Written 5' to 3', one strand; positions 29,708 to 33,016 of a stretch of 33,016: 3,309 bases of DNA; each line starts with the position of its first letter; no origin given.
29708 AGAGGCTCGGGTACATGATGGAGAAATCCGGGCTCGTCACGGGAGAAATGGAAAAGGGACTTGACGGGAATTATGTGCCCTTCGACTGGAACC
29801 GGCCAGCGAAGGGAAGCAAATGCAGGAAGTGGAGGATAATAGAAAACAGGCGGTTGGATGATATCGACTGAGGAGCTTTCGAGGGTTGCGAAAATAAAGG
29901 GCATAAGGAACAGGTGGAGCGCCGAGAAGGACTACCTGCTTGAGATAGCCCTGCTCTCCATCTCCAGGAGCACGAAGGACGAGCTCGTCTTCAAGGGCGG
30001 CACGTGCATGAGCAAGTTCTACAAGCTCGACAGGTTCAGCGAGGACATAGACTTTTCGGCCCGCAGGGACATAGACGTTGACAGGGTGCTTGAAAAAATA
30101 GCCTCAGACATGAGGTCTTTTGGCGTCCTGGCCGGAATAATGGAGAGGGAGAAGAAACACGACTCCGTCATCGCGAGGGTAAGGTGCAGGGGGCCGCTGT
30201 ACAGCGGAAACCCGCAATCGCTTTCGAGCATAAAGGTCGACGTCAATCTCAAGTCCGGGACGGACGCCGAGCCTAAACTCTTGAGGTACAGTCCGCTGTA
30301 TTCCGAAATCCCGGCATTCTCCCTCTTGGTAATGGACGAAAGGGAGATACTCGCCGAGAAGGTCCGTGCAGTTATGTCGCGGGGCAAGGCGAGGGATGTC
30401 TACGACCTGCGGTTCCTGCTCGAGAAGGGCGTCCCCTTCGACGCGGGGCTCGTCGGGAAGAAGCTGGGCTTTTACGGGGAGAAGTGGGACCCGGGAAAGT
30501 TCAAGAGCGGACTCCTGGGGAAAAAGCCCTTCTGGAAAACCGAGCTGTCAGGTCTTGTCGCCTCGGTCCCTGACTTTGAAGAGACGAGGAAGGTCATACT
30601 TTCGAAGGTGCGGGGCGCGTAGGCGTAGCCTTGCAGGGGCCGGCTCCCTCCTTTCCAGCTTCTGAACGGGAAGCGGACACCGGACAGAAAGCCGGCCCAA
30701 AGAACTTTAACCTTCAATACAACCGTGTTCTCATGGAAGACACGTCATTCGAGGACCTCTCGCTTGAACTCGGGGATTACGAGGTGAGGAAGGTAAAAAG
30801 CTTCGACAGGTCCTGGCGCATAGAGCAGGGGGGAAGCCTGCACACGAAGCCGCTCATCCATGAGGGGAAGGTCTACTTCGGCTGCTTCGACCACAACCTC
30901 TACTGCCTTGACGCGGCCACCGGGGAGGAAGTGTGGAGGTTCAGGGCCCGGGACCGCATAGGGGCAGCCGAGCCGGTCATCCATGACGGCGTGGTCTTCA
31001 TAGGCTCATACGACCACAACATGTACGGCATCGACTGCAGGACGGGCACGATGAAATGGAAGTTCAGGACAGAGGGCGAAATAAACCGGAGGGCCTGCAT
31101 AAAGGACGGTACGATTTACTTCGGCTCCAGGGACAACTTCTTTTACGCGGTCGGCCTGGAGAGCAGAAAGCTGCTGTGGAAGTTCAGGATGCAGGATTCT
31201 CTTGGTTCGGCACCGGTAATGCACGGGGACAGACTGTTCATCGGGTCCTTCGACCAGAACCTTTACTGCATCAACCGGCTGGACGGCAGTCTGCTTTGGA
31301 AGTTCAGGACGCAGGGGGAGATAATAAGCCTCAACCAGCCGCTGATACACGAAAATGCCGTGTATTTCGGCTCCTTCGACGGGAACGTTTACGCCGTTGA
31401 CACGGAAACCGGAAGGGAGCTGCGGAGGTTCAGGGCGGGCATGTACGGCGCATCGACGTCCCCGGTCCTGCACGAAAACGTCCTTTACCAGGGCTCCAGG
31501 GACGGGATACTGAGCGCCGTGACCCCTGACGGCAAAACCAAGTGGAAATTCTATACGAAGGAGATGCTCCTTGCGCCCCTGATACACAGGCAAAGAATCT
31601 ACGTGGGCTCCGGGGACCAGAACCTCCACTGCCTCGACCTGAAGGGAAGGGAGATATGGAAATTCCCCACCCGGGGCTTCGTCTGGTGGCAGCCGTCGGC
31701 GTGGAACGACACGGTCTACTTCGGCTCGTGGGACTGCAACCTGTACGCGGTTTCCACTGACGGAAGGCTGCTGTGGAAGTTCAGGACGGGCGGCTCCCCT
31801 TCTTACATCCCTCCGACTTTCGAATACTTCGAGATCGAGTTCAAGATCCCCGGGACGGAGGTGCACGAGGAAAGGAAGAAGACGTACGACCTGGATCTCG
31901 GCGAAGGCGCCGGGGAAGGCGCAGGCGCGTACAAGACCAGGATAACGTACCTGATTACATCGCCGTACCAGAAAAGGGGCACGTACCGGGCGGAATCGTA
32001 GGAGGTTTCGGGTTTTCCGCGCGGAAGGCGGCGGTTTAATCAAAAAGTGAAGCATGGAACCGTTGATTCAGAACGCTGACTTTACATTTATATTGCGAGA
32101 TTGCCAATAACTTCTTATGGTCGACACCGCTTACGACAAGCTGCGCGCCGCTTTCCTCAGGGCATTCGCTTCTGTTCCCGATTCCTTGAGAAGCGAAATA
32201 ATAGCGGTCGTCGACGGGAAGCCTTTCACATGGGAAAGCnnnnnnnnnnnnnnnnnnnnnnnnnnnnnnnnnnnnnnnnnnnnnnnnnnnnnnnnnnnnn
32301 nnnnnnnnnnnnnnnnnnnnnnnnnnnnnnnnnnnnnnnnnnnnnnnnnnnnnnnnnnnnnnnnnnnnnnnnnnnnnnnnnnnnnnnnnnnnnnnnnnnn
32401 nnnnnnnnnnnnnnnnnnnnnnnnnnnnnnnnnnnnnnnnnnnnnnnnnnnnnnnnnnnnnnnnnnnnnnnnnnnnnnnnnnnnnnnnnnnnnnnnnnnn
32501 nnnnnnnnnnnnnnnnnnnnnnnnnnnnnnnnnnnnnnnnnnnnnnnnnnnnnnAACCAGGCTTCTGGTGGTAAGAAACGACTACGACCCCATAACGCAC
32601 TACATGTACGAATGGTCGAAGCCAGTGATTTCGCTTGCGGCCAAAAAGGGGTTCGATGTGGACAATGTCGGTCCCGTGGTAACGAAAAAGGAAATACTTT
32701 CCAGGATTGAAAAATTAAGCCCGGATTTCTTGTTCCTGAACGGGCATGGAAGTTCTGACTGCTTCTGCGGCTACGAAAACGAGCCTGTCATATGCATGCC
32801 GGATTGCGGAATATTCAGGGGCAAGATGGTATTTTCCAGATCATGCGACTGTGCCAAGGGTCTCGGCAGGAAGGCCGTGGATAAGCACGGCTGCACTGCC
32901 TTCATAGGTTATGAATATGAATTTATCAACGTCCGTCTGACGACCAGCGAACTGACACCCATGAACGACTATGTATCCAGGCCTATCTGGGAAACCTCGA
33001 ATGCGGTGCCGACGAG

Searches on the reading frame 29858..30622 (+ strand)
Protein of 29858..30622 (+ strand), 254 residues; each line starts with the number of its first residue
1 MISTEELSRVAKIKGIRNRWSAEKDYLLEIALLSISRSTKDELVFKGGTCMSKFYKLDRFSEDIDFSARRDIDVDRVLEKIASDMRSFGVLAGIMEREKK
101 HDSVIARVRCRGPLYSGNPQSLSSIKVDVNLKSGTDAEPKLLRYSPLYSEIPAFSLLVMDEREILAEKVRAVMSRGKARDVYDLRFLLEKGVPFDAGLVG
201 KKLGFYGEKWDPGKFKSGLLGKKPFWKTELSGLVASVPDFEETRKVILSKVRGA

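Call 49: search_protein_families(library=pfam, proteins=[window:29858-30622:+], max_evalue=0.01)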
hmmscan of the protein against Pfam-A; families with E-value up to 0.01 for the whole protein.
window:29858-30622:+ (254 aa): 1 family
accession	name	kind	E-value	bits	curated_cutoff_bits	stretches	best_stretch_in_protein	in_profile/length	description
PF08843.17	AbiEii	-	4.7e-30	105.7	22.5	1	39-222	11-210/238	Nucleotidyl transferase AbiEii toxin, Type IV TA system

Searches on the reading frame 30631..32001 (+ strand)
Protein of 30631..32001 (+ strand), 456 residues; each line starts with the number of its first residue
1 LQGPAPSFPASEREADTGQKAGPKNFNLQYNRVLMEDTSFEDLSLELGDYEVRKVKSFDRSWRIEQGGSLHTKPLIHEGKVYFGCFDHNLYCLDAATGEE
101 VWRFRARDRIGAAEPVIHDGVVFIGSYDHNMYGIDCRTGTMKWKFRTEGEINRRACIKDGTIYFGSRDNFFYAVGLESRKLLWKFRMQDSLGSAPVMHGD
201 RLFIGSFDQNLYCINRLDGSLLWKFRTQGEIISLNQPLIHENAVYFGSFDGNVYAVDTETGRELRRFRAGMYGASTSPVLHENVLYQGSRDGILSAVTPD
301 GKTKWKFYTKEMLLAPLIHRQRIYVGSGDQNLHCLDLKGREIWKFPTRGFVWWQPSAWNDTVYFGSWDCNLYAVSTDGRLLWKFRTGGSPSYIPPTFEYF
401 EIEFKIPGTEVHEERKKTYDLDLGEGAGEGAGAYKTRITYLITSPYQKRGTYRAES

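Call 49: search_protein_families(library=pfam, proteins=[window:30631-32001:+], max_evalue=0.01)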
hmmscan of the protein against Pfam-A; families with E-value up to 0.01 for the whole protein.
window:30631-32001:+ (456 aa): 6 families
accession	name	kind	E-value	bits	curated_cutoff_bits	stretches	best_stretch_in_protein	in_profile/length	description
PF13570.13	Beta-prop_ACSF4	-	9.4e-65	219.6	133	3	198-397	60-264/329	Beta-alanine-activating enzyme, beta-propeller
PF13360.13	PQQ_2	-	2.1e-38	132.7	27.6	3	172-305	6-142/233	Outer membrane protein assembly factor BamB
PF01011.28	PQQ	-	9.7e-16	58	26.7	1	68-108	47-87/595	Glucose/ethanol/alcohol dehydrogenase, beta-propeller domain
PF25292.1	Beta-prop_CGLA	-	4.1e-15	56.5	26.8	0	200-272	45-117/316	Lambda-carrageenase beta-propeller domain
PF24807.1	WD40_CDC20-Fz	-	0.0001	22.2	200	0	208-294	28-115/292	CDC20/Fizzy WD40 domain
PF23414.1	Beta-prop_EML_2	-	0.0027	17.6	90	0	165-261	16-113/266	Echinoderm microtubule-associated protein second beta-propeller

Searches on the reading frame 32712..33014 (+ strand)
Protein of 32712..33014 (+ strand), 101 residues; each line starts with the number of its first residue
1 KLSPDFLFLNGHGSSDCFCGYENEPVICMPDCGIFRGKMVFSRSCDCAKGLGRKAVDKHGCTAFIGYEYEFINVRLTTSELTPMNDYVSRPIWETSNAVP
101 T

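Call 61: search_protein_families(library=pfam, proteins=[window:32712-33014:+], max_evalue=0.001)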
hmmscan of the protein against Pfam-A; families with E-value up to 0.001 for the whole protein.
window:32712-33014:+ (101 aa): 0 families
